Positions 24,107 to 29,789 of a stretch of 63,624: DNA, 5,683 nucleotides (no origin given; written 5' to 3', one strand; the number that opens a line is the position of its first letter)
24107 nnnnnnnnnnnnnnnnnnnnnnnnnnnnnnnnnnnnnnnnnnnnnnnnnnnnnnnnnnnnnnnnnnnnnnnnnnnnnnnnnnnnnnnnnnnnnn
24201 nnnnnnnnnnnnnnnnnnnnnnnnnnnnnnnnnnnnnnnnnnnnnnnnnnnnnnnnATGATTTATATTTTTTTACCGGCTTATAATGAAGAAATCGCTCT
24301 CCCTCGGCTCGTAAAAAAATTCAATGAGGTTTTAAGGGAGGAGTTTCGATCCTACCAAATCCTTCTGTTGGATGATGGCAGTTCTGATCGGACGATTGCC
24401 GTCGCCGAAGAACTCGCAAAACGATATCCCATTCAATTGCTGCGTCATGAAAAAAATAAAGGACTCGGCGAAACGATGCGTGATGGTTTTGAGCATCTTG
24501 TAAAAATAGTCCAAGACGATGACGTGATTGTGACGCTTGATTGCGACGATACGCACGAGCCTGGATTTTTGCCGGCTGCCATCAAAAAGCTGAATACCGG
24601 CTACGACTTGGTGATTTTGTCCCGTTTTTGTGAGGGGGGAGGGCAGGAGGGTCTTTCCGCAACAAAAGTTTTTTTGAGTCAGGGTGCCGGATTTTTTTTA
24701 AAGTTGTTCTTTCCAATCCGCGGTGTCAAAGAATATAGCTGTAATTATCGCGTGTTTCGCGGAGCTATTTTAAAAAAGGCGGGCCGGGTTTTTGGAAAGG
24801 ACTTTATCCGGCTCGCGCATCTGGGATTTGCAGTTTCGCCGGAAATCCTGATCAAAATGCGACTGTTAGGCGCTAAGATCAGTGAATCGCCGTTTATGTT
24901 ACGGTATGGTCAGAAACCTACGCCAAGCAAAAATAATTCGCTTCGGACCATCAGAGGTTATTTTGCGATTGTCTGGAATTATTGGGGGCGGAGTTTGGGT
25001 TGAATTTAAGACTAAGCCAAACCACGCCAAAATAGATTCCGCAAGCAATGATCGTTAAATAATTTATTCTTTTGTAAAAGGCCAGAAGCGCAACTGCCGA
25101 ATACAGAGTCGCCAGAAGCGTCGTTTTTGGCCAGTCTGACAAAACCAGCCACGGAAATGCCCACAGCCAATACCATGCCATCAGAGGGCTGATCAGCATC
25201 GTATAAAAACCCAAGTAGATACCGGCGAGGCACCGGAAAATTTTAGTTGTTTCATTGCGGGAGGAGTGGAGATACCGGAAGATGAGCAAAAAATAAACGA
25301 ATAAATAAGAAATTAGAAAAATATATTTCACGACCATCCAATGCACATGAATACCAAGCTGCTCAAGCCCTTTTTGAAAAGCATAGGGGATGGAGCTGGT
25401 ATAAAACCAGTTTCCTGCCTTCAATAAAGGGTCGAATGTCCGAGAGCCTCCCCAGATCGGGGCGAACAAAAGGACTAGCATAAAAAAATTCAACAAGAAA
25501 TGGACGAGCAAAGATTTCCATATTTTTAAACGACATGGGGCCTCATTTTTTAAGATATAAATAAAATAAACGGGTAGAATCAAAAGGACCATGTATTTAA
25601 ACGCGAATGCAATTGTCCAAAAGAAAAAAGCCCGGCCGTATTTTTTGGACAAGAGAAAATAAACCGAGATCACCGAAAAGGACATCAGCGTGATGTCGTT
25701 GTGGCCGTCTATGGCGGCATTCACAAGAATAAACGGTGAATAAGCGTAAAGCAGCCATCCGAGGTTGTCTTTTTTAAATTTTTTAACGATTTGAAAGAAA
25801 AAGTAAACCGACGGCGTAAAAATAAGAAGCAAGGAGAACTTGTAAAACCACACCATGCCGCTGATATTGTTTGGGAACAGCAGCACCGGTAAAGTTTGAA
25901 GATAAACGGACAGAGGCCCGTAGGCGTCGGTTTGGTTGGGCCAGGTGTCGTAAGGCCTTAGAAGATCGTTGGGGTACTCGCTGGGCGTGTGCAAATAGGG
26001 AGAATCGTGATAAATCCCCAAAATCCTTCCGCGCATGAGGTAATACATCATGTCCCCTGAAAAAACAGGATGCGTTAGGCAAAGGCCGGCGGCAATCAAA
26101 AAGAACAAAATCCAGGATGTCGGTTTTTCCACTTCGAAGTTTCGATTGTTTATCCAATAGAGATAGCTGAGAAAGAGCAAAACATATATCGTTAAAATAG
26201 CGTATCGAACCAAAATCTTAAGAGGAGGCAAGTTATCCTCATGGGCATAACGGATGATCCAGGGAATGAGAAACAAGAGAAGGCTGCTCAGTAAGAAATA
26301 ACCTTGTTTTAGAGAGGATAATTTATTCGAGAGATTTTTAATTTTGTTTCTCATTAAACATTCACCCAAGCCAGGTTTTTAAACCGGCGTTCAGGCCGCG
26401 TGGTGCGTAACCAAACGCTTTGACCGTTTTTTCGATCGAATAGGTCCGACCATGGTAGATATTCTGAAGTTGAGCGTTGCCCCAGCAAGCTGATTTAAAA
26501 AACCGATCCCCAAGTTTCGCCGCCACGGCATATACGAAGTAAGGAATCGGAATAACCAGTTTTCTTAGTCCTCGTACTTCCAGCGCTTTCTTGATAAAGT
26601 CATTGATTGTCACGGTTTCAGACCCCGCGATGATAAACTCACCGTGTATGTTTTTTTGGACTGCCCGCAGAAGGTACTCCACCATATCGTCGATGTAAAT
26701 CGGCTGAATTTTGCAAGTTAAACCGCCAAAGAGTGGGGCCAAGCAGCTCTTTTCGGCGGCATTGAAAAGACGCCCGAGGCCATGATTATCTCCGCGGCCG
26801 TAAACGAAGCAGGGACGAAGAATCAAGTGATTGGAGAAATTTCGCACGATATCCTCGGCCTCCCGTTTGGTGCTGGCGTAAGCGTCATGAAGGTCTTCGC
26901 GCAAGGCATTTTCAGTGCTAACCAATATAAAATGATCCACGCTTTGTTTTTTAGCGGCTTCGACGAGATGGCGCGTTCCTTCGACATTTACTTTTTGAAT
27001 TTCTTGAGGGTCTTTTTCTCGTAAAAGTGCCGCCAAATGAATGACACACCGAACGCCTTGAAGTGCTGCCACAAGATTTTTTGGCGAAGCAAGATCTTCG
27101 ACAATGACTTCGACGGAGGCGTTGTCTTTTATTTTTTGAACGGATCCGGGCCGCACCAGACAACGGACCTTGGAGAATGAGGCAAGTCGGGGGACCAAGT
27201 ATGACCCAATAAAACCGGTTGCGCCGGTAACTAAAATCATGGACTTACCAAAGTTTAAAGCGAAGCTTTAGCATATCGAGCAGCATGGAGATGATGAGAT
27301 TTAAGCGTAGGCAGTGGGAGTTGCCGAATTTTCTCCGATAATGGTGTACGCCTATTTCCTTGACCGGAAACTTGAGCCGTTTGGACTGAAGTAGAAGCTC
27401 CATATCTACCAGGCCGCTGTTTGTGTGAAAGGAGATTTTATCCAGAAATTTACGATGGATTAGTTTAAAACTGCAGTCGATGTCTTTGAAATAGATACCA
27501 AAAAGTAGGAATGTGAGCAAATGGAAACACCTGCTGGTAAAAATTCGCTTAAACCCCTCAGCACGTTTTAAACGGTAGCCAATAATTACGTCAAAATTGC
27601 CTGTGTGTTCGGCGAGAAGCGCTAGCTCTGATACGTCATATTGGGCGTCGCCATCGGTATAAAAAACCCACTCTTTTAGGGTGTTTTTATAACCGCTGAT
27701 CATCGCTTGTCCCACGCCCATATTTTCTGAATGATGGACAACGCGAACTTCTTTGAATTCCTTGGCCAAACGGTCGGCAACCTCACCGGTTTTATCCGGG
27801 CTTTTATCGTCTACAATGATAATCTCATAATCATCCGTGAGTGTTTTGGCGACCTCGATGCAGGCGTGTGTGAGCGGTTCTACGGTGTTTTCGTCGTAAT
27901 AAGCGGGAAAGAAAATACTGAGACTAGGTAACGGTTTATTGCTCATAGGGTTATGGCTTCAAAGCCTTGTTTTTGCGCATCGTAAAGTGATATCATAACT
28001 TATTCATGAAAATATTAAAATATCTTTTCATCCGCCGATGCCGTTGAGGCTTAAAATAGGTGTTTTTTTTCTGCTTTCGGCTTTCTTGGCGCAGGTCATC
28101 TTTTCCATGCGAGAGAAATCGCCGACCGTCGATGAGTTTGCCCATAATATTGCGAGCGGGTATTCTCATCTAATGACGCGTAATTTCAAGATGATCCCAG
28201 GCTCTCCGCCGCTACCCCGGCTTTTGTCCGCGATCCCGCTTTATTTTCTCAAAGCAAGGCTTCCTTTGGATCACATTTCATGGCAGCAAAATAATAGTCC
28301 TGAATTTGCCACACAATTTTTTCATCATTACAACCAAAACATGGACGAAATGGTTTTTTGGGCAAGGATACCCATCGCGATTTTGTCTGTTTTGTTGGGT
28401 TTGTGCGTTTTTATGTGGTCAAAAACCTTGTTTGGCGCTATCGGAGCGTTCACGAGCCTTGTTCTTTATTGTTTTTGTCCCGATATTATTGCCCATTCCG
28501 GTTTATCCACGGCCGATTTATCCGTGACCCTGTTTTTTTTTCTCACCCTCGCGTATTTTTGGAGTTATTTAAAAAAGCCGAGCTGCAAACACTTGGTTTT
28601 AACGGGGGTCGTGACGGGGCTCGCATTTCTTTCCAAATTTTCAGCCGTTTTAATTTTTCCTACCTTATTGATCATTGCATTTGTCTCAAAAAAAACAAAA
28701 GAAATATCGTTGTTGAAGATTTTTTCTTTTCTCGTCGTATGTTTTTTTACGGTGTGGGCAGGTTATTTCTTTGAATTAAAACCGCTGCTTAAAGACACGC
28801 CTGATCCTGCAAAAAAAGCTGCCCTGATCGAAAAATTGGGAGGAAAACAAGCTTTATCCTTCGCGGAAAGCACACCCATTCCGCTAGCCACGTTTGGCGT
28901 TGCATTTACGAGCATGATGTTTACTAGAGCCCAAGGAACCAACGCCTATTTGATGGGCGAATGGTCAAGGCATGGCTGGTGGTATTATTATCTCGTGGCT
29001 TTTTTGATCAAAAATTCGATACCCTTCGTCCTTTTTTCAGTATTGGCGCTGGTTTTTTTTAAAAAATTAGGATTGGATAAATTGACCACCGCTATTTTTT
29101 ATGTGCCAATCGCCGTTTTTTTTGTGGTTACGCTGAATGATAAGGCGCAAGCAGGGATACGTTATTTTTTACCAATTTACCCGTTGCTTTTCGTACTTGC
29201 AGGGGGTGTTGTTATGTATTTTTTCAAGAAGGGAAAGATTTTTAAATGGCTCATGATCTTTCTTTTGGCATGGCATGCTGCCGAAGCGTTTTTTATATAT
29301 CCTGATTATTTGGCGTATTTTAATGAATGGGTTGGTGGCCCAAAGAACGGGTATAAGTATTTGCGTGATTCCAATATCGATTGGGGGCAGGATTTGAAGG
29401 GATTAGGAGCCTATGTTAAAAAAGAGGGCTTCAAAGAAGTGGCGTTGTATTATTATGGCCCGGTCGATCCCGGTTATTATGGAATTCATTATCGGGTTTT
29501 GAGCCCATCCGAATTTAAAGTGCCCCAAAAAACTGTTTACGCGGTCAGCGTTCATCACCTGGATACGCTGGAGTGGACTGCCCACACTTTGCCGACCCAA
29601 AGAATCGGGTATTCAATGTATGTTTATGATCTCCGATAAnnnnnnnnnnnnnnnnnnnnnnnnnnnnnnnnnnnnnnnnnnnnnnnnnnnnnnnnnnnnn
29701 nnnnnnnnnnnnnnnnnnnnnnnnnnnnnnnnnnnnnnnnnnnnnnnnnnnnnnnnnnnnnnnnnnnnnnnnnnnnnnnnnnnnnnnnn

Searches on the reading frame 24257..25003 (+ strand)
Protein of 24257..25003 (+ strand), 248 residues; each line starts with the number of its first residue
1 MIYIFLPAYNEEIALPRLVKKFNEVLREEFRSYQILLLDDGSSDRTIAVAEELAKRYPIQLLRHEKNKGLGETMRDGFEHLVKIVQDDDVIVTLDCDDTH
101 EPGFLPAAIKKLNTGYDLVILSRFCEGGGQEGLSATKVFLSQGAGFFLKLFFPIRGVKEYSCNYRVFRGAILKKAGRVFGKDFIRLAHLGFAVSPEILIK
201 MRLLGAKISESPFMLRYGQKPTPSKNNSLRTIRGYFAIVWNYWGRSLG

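Call 7: search_protein_families(library=pfam, proteins=[window:24257-25003:+], max_evalue=0.001)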
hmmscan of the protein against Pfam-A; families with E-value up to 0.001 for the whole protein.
window:24257-25003:+ (248 aa): 2 families
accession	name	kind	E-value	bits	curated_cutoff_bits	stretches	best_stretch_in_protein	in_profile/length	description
PF00535.33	Glycos_transf_2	-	7.3e-23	81.8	23.3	1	4-168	2-160/168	Glycosyl transferase family 2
PF13641.12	Glyco_tranf_2_3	-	4.5e-06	27.3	27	1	2-118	3-118/230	Glycosyltransferase like family 2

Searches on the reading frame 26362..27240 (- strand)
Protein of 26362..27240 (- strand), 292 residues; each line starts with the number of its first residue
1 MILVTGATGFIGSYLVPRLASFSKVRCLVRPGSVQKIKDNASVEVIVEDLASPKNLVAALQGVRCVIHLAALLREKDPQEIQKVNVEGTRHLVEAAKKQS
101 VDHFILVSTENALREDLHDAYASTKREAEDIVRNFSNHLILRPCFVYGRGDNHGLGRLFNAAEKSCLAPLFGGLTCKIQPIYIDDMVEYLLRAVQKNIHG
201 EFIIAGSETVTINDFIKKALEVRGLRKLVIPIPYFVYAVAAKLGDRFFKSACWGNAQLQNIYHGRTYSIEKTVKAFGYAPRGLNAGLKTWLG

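Call 7: search_protein_families(library=pfam, proteins=[window:26362-27240:-], max_evalue=0.001)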
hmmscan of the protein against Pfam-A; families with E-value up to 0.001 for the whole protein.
window:26362-27240:- (292 aa): 9 families
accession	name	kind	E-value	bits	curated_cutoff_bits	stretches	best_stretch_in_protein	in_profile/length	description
PF01370.27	Epimerase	-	3e-26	92.8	20.9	1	2-200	1-234/240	NAD dependent epimerase/dehydratase family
PF01073.25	3Beta_HSD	-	8.5e-23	81.2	22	1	3-113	1-120/280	3-beta hydroxysteroid dehydrogenase/isomerase family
PF07993.18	NAD_binding_4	-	8.7e-18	64.8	20.1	2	60-112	86-139/258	Male sterility protein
PF13460.12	NAD_binding_10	-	3.7e-17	63.2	27.2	1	6-143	1-143/184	NAD(P)H-binding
PF02719.21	Polysacc_synt_2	-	1.7e-15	57.4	20.2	1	2-138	1-155/293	Polysaccharide biosynthesis protein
PF16363.11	GDP_Man_Dehyd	-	1.2e-14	55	27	1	3-110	1-130/332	GDP-mannose 4,6 dehydratase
PF05368.20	NmrA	-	2.8e-12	47.3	27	1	2-158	5-160/298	NmrA-like family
PF04321.23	RmlD_sub_bind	-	1.2e-11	44.7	27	1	2-240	3-249/287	RmlD substrate binding domain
PF08659.16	KR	-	0.00021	21.7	22.6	0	2-111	3-138/180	KR domain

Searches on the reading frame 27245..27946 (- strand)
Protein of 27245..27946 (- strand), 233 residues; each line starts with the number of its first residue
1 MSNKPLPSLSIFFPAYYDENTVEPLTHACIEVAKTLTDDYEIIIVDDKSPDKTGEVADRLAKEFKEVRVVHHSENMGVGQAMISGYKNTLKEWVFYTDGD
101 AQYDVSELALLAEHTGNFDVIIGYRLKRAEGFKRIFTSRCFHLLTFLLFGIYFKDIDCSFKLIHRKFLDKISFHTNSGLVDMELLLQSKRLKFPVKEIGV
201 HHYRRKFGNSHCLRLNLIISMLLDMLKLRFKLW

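Call 8: search_protein_families(library=pfam, proteins=[window:27245-27946:-], max_evalue=0.001)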
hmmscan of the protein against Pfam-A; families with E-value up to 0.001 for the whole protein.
window:27245-27946:- (233 aa): 1 family
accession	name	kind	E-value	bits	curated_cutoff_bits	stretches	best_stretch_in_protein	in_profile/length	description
PF00535.33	Glycos_transf_2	-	1.1e-22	81.2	23.3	1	10-171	1-167/168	Glycosyl transferase family 2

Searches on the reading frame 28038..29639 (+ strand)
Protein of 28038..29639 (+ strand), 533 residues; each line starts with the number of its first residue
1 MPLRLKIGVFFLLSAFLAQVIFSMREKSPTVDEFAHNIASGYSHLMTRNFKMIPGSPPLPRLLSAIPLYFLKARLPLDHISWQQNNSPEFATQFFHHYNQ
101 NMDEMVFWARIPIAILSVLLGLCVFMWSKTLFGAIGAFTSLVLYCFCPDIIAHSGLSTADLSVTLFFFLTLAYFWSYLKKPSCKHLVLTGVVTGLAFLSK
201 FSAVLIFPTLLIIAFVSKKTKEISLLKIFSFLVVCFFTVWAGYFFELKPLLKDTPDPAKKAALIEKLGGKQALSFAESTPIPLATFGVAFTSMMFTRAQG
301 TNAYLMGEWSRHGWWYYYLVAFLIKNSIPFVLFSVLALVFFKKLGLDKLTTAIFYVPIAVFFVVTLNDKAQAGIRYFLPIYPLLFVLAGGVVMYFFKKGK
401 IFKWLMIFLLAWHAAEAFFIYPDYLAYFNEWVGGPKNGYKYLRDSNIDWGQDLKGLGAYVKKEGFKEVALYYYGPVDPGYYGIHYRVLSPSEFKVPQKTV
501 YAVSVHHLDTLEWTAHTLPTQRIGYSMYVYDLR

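Call 8: search_protein_families(library=pfam, proteins=[window:28038-29639:+], max_evalue=0.001)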
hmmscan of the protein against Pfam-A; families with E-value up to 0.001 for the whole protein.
window:28038-29639:+ (533 aa): 1 family
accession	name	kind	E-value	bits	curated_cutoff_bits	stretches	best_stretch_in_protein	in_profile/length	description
PF13231.12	PMT_2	-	4.8e-13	50.1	26.1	1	109-236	24-150/160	Dolichyl-phosphate-mannose-protein mannosyltransferase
